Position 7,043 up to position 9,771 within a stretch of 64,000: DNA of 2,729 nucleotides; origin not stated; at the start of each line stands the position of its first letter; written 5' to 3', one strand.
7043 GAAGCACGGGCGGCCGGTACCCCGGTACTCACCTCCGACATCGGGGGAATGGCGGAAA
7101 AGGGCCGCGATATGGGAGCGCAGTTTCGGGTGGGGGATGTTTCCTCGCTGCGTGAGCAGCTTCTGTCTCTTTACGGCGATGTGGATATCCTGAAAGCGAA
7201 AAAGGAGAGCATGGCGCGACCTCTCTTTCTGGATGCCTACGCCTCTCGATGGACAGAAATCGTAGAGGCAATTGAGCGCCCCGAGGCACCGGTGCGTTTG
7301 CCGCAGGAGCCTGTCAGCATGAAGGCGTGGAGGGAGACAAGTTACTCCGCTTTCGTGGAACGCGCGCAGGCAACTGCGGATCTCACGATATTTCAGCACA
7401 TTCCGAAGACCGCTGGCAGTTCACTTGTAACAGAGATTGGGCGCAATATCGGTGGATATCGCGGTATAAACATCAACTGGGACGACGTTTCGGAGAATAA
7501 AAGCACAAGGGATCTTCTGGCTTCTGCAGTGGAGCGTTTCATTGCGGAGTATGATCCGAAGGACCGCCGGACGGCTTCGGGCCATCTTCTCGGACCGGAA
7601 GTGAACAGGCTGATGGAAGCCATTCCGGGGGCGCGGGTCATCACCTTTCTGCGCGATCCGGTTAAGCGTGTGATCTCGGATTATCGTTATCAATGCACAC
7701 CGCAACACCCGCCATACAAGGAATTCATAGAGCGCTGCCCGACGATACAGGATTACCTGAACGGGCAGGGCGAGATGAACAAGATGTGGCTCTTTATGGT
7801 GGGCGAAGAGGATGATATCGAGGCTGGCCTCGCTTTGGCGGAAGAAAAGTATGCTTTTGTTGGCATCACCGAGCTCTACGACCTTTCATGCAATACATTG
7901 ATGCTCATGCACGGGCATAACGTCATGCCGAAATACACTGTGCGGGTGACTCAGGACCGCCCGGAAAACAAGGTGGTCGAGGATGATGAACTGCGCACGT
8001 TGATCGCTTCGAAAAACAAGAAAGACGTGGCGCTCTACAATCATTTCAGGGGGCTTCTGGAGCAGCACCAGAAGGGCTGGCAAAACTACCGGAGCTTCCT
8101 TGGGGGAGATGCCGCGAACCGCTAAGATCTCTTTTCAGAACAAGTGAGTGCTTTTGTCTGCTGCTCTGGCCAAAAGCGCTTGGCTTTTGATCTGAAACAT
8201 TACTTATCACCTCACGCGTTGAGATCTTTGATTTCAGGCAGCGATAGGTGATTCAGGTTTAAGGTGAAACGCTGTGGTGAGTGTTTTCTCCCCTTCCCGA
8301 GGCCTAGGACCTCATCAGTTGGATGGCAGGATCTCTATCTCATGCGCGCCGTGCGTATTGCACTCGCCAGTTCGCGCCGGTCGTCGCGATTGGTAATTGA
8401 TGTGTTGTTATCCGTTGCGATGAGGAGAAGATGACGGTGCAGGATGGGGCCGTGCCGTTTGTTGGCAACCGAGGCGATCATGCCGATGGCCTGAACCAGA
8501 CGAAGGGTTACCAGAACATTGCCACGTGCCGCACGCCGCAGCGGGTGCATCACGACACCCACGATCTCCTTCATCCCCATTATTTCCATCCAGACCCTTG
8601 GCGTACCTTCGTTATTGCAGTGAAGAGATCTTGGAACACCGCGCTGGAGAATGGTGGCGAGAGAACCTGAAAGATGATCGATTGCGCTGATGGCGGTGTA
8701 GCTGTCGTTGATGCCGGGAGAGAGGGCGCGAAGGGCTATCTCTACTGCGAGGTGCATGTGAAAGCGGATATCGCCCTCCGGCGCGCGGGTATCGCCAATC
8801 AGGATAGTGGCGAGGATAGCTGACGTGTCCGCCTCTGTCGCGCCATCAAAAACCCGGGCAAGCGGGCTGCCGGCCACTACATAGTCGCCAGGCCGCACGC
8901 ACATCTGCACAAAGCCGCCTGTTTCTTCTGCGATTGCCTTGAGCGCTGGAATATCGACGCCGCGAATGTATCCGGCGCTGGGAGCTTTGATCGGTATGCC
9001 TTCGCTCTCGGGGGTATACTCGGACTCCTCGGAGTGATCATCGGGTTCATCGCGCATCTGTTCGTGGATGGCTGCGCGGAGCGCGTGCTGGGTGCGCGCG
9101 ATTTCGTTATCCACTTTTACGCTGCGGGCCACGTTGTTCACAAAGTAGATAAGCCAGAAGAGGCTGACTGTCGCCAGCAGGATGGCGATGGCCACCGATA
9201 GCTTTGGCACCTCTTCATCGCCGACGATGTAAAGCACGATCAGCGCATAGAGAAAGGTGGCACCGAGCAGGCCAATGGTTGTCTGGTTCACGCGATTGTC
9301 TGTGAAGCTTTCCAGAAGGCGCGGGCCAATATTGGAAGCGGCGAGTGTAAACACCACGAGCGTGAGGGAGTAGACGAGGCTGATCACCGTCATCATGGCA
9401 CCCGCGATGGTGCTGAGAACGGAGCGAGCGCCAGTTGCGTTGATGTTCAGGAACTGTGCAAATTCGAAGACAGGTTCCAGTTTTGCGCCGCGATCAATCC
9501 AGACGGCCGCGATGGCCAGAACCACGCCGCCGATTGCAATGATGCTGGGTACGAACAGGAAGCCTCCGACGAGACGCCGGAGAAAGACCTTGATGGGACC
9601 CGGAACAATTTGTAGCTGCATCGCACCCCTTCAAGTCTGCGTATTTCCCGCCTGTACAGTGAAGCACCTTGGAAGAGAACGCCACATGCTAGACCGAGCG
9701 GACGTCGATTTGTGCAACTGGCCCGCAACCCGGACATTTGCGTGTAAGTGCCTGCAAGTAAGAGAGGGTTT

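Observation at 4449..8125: Low-GC, translationally coupled two-gene module: unknown 535-aa protein plus GT4::sulfotransferase fusion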

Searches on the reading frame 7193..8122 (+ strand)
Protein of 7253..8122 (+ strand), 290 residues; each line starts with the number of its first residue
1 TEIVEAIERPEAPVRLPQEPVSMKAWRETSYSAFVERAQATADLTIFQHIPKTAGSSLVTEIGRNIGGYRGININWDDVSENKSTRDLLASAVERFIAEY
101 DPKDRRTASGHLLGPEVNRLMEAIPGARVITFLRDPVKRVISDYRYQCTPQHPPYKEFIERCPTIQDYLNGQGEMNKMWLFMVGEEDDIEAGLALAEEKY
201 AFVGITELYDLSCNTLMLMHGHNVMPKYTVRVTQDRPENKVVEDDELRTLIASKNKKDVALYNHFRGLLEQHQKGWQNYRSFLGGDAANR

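Call 18: search_protein_families(library=pfam, proteins=[window:7253-8122:+], max_evalue=1)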
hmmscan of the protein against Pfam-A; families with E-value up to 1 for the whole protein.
window:7253-8122:+ (290 aa): 3 families
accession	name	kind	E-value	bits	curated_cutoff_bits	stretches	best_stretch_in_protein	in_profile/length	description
PF13469.12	Sulfotransfer_3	-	0.0001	23.1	27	1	115-169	113-169/216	Sulfotransferase family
PF03567.20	Sulfotransfer_2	-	0.00012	22.7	22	1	46-167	12-116/252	Sulfotransferase family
PF00685.33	Sulfotransfer_1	-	0.11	12.3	22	1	125-178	89-140/255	Sulfotransferase domain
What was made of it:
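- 7313..8107 (+): PAPS-dependent carbohydrate O-sulfotransferase domain (aa about 421-685). 5'-PSB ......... is at nt 7397-7423, conserved SGH at nt 7577-7585, and 3'-PB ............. at nt 7652-7690. Sulfotransfer_2 scores 22.7 bits (cut-off 22) for the isolated domain (call 18).
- On PAPS-dependent sulfotransferase superfamily (gene 2, C-terminal part): The isolated domain scores 22.7 for Sulfotransfer_2 (>22) (call 18).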

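Call 59: predict_structure(alignment_id=A4)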
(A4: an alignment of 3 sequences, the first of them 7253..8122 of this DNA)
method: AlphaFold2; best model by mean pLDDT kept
length: 290 residues; sequences in the alignment: 3
mean_pLDDT: 80.6   pTM: 0.79
mean pLDDT of the five models: 80.6, 70.1, 59.7, 42.2, 40.4
residues with pLDDT >= 90: 62; 70-90: 189; 50-70: 15; < 50: 24
segments of 3 or more residues with pLDDT < 50: 1-18, 285-290
pLDDT, mean of each block of 10 residues (from residue 1): 32 45 85 85 79 72 85 78 84 93 86 87 88 89 87 83 91 83 79 85 89 89 78 75 92 92 91 81 53
secondary structure, 60 per line:
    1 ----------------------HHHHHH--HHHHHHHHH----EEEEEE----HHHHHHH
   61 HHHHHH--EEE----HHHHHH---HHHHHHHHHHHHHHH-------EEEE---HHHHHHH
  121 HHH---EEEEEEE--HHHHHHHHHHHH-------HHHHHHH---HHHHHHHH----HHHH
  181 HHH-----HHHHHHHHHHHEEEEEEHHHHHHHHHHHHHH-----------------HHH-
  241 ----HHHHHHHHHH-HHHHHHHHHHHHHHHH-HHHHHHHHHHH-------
elements in order: H23-28 H31-39 E44-49 H54-66 E69-71 H76-81 H85-99 E107-110 H114-123 E127-133 H136-147 H155-161 H165-172 H177-183 H189-199 E200-205 H206-219 H245-254 H256-271 H273-283
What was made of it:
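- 7250..7312 (+): Pro/Glu-rich flexible linker (aa about 400-420). It is the former intergenic junction of the fusion. pLDDT is below 50 for the first 18 residues of the sulfotransferase-domain model (call 59).
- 7313..8107 (+): AF2 pLDDT is 80.6 (call 59).
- On PAPS-dependent sulfotransferase superfamily (gene 2, C-terminal part): AF2 pLDDT 80.6 (call 59).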

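Call 61: fold_search(model_id=the predicted structure, library=pdb)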
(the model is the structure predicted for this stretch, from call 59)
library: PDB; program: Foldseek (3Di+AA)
matches with E <= 10: 1175; with E <= 0.001: 39
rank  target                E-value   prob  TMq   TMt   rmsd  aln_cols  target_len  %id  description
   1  5t03_A                5.2e-05  1.00  0.51  0.24  10.0       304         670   18  Crystal structure of heparan sulfate 6-O-sulfotransferase with bound PAP and glucuronic acid containing hexasaccharide (released 2017-02-01)
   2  3ckl_A                5.9e-05  1.00  0.37  0.37  13.4       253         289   13  Crystal structure of human cytosolic sulfotransferase SULT1B1 in complex with PAP and resveratrol (released 2008-04-01)
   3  3rnl                  6.6e-05  1.00  0.36  0.41  10.9       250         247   13  Crystal Structure of Sulfotransferase from Alicyclobacillus acidocaldarius (released 2011-06-29)
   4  8xjq                  6.6e-05  1.00  0.37  0.36  17.7       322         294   12  Crystal structure of a sulfotransferase S4 in complex with PAP and PNPS (released 2024-12-25)
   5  3qvu_A                8.2e-05  1.00  0.34  0.34  17.0       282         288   12  Crystal structure of Ancestral variant b9 of SULT 1A1 in complex with PAP and p-nitrophenol (released 2011-08-31)
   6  2gwh_A                8.2e-05  1.00  0.35  0.35  15.5       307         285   16  Human Sulfotranferase SULT1C2 in complex with PAP and pentachlorophenol (released 2006-05-16)
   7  5t03_B                1.1e-04  1.00  0.52  0.24  10.4       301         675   17  Crystal structure of heparan sulfate 6-O-sulfotransferase with bound PAP and glucuronic acid containing hexasaccharide (released 2017-02-01)
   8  8xgz                  1.1e-04  1.00  0.36  0.35  18.4       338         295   13  Crystal structure of a sulfotransferase S4 in complex with PAP (released 2024-12-18)
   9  3f5f_A                1.2e-04  1.00  0.51  0.26   7.5       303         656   16  Crystal structure of heparan sulfate 2-O-sulfotransferase from gallus gallus as a maltose binding protein fusion. (released 2008-12-16)
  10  5t05_B                1.4e-04  1.00  0.51  0.24   9.4       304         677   16  Crystal structure of heparan sulfate 6-O-sulfotransferase with bound PAP and IdoA2S containing hexasaccharide substrat (released 2017-02-01)
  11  2z5f_A                1.6e-04  1.00  0.36  0.36  15.4       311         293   14  Human sulfotransferase Sult1b1 in complex with PAP (released 2007-08-14)
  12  4jvm_B                1.6e-04  1.00  0.34  0.34  16.9       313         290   14  Crystal structure of human estrogen sulfotransferase (SULT1E1) in complex with inactive cofactor PAP and brominated fl (released 2013-09-04)
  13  3bfx_B                1.8e-04  1.00  0.38  0.44  15.7       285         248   14  Crystal structure of human sulfotransferase SULT1C1 in complex with PAP (released 2007-12-04)
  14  1ls6                  2.0e-04  1.00  0.32  0.33  17.8       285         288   13  Human SULT1A1 complexed with PAP and p-Nitrophenol (released 2003-08-05)
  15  4jvl_B                2.0e-04  0.99  0.33  0.33  17.1       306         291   16  Crystal structure of human estrogen sulfotransferase (SULT1E1) in complex with inactive cofactor PAP and estradiol (E2 (released 2013-09-04)
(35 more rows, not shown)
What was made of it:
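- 7313..8107 (+): All top-50 Foldseek PDB hits are sulfotransferases, best HS6ST and HS2ST (call 61).
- On PAPS-dependent sulfotransferase superfamily (gene 2, C-terminal part): All 50 best Foldseek PDB matches are sulfotransferases (call 61).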

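Call 69: search_solved_structures(query=A3, max_evalue=1, show_alignments=2)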
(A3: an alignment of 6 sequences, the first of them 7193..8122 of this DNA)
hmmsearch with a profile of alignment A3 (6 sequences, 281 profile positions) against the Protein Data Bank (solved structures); distinct sequences matched with E-value up to 1: 12.
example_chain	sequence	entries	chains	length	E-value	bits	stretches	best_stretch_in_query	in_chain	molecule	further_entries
5t03_A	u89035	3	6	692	2.4e-06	30.2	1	232-273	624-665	maltose binding protein - heparan sulfate 6-O-sulfotransferase isoform 3 fusion protein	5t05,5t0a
1zrh_A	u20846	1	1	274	0.00031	23.2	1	114-167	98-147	Heparan sulfate glucosamine 3-O-sulfotransferase 1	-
4ndz_A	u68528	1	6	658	0.00033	23.1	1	34-142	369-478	Maltose-binding periplasmic protein, Heparan sulfate 2-O-sulfotransferase 1 fusion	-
3f5f_A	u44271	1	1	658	0.00034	23.1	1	34-142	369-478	Maltose-binding periplasmic protein, Heparan sulfate 2-O-sulfotransferase 1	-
3uan_A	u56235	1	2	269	0.00058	22.3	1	114-151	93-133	Heparan sulfate glucosamine 3-O-sulfotransferase 1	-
1vkj_A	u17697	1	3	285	0.00064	22.2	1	114-151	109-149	heparan sulfate (glucosamine) 3-O-sulfotransferase 1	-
1t8t_A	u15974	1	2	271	0.00067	22.1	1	111-152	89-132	heparan sulfate D-glucosaminyl 3-O-sulfotransferase 3A1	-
1t8u_A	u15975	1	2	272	0.00067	22.1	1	111-152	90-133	heparan sulfate D-glucosaminyl 3-O-sulfotransferase 3A1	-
6xkg_B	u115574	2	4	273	0.00067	22.1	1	111-152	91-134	Heparan sulfate glucosamine 3-O-sulfotransferase 3A1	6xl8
3bd9_A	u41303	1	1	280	0.15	14.4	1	112-140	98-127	Heparan sulfate glucosamine 3-O-sulfotransferase 5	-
7scd_A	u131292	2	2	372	0.2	14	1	111-140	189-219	Thioredoxin 1,Heparan sulfate glucosamine 3-O-sulfotransferase 5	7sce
3rnl_A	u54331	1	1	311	0.51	12.7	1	114-140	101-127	Sulfotransferase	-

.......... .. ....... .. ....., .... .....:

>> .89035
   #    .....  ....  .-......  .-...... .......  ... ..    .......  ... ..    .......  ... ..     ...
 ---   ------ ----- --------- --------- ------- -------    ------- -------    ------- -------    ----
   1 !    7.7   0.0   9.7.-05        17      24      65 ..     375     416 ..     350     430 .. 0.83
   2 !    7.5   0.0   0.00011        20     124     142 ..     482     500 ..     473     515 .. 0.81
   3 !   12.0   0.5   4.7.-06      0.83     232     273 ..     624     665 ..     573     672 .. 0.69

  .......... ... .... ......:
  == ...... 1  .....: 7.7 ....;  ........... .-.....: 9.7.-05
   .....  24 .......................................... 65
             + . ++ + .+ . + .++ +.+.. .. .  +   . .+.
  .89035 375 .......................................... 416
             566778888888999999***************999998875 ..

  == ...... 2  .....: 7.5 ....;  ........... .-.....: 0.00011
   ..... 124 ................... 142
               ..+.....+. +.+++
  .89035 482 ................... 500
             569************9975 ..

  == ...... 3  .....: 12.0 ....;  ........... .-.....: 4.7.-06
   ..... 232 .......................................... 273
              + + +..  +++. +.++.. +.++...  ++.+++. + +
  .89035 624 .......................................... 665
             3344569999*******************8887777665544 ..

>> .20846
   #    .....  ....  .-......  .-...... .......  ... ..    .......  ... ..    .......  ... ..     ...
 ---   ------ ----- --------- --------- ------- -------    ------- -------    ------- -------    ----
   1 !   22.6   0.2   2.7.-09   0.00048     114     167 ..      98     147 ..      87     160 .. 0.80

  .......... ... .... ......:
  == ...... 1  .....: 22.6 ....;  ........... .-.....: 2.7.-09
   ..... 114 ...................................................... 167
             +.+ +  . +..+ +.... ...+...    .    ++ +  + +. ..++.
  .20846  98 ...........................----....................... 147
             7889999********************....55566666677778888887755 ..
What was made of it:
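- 7313..8107 (+): Profile against PDB sequences: HS6ST E 2.4e-6 (call 69).
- On PAPS-dependent sulfotransferase superfamily (gene 2, C-terminal part): It aligns with the HS6ST loop (call 69). It aligns with HS6ST and HS3ST (call 69).
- Closest known: Heparan-sulfate 6-O- and 2-O-sulfotransferases. Same: The matches fall on the 5'-PSB, the 3'-PB and the C-terminal NxxDxxLY helix (calls 61, 69).
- The profile hits HS6ST, HS2ST and HS3ST (call 69).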

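Call 74: find_related_loci(query=A3, collection=metagenome_contigs, flank=6000)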
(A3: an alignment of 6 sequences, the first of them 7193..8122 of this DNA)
Query A3 (310 aa) in metagenome_contigs; peptide patterns used: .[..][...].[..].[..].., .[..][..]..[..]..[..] (x = any residue, [..] = any of these).
267 stretches matched a pattern; 76 encode a relative of the query (tblastn E <= 1e-3); 75 distinct loci.
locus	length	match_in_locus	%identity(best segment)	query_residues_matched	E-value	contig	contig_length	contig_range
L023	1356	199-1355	41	40-298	2e-65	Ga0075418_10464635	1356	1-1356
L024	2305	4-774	41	54-305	8e-60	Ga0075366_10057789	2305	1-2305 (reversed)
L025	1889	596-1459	39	23-305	3e-57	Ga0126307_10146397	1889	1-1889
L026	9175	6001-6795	37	41-310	2e-49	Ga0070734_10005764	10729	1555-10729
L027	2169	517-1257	39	50-297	2e-49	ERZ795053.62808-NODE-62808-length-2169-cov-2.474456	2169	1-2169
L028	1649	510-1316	35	41-310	1e-49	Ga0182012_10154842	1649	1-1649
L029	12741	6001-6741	37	54-299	3e-47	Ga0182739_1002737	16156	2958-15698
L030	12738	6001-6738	40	54-300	4e-47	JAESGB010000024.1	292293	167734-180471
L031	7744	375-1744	40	66-294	1e-46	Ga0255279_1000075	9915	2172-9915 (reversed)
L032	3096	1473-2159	40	66-294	8e-47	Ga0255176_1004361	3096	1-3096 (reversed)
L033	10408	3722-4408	40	66-294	1e-46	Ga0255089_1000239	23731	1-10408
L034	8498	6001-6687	40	66-294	1e-46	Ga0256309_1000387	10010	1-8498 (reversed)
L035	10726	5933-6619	40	66-294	1e-46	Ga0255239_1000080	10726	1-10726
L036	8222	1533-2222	37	66-303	4e-43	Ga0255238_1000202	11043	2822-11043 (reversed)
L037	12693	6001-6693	39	64-300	5e-43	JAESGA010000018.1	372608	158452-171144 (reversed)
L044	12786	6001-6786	36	33-298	2e-41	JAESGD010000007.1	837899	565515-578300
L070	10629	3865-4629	32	47-303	4e-34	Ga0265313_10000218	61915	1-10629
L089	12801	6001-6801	29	38-299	1e-26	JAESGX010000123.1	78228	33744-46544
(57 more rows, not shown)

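Call 79: search_protein_families(library=pfam, proteins=[L070:5271-7220:+, L089:2962-4689:+, L037:1211-2755:-, L044:1455-2990:-, L035:1681-3711:+, L070:1981-3774:+, L037:3802-5724:+, L035:5007-5807:+, L035:217-1641:+, L089:6859-8022:+], max_evalue=0.01)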
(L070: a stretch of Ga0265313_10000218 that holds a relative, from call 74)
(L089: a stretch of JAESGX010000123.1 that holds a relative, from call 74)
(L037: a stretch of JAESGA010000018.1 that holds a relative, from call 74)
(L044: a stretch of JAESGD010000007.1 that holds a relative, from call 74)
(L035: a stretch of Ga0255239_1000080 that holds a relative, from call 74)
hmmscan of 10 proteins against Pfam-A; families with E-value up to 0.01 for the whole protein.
L070:5271-7220:+ (650 aa): 0 families

L089:2962-4689:+ (576 aa): 0 families

L037:1211-2755:- (515 aa): 0 families

L044:1455-2990:- (512 aa): 0 families

L035:1681-3711:+ (677 aa): 3 families
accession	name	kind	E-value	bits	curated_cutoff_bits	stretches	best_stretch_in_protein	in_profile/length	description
PF00535.33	Glycos_transf_2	-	8.7e-09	36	23.3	1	410-544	1-130/168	Glycosyl transferase family 2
PF13641.12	Glyco_tranf_2_3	-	1e-06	29.4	27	1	407-643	1-222/230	Glycosyltransferase like family 2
PF13712.12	Glyco_tranf_2_5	-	0.0019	18.4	27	1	482-538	44-103/210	Glycosyltransferase like family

L070:1981-3774:+ (598 aa): 10 families
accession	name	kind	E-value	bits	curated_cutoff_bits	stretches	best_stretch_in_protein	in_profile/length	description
PF13649.12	Methyltransf_25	-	1e-10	42.6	27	1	379-481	1-97/97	Methyltransferase domain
PF04991.19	LicD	-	2.7e-10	41.1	22.6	1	153-181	7-35/227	LicD family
PF13489.12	Methyltransf_23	-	2e-09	37.9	27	1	353-503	2-134/164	Methyltransferase domain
PF13847.12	Methyltransf_31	-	1.1e-08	35.4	27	1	376-434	4-65/145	Methyltransferase domain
PF08242.18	Methyltransf_12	-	3.6e-07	31.3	30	1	380-483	1-98/98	Methyltransferase domain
PF08241.18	Methyltransf_11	-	5.1e-07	30.7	21.2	1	380-484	1-94/95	Methyltransferase domain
PF05724.17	TPMT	-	1.5e-06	28.5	26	1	368-484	29-155/218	Thiopurine S-methyltransferase (TPMT)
PF03848.20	TehB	-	5.7e-05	23.1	20.4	1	375-419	30-74/193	Tellurite resistance protein TehB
PF09445.16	Methyltransf_15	-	5.9e-05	23.1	22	1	378-447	3-73/165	RNA cap guanine-N2 methyltransferase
PF05175.20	MTS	-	0.0016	18.5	23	1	375-433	31-91/170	Methyltransferase small domain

L037:3802-5724:+ (641 aa): 10 families
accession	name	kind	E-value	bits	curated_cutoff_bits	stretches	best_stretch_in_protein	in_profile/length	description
PF01583.26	APS_kinase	-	4.1e-68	228.7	21.1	1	470-618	2-151/152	Adenylylsulphate kinase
PF00009.33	GTP_EFTU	-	3.8e-38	131.4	26.5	1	34-220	3-176/188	Elongation factor Tu GTP binding domain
PF22594.2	GTP-eEF1A_C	-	3.8e-27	95.1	27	1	342-440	1-100/101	GTP-eEF1A C-terminal domain-like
PF01926.29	MMR_HSR1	-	1.7e-06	28.6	21.9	1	93-176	25-113/113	50S ribosome-binding GTPase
PF03144.31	GTP_EFTU_D2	-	7.9e-06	26.7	30.3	1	271-330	6-72/73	Elongation factor Tu domain 2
PF13671.12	AAA_33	-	9e-06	26.5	27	1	472-584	1-114/143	AAA domain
PF06309.17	Torsin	-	7.3e-05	23.3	27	1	467-501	50-84/127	Torsin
PF13238.12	AAA_18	-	0.00056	20.8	29.4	1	476-584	4-107/128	AAA domain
PF24883.2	NPHP3_N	-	0.0016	19.1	24.8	1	454-501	5-53/164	Nephrocystin 3, N-terminal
PF13555.12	AAA_29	-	0.0084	16.3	27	0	473-486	25-38/61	P-loop containing region of AAA domain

L035:5007-5807:+ (267 aa): 3 families
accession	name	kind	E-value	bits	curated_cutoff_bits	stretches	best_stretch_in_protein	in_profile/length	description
PF06990.17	Gal-3-0_sulfotr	-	0.0002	20.9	27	1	109-248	152-307/402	Galactose-3-O-sulfotransferase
PF03567.20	Sulfotransfer_2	-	0.00052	20.7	22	1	28-212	13-205/252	Sulfotransferase family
PF00685.33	Sulfotransfer_1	-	0.0094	15.8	22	0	81-137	67-122/255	Sulfotransferase domain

L035:217-1641:+ (475 aa): 5 families
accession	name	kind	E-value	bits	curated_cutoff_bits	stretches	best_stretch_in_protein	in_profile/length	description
PF13692.12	Glyco_trans_1_4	-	9.7e-25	87.9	27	1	294-439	3-141/142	Glycosyl transferases group 1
PF00534.26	Glycos_transf_1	-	3.4e-24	85.8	26.4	1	295-446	18-164/172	Glycosyl transferases group 1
PF13439.12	Glyco_transf_4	-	1.9e-16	61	28.5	1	75-274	2-165/170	Glycosyltransferase Family 4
PF13579.12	Glyco_trans_4_4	-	3.7e-11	44.1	29.7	1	127-274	56-158/158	Glycosyl transferase 4-like domain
PF20706.3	GT4-conflict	-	4.5e-07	29.6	26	1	290-466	195-370/385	Family 4 Glycosyltransferase in conflict systems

L089:6859-8022:+ (388 aa): 1 family
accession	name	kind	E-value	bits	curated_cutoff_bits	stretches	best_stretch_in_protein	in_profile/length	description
PF04577.19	Glyco_transf_61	-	7e-09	36.5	27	1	81-254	1-127/137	Glycosyltransferase 61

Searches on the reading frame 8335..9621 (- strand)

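Call 5: search_protein_families(library=pfam, proteins=[window:8335-9621:-], max_evalue=0.01)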
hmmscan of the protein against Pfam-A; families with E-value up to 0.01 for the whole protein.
window:8335-9621:- (428 aa): 1 family
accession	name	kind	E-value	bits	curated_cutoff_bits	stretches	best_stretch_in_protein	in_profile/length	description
PF10011.15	DUF2254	-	2.3e-103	346.3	28.8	1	21-379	4-366/368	Predicted membrane protein (DUF2254)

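Call 6: search_protein_families(library=ncbifam, proteins=[window:8335-9621:-], max_evalue=0.01)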
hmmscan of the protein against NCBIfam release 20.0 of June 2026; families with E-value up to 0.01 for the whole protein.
window:8335-9621:- (428 aa): 0 families
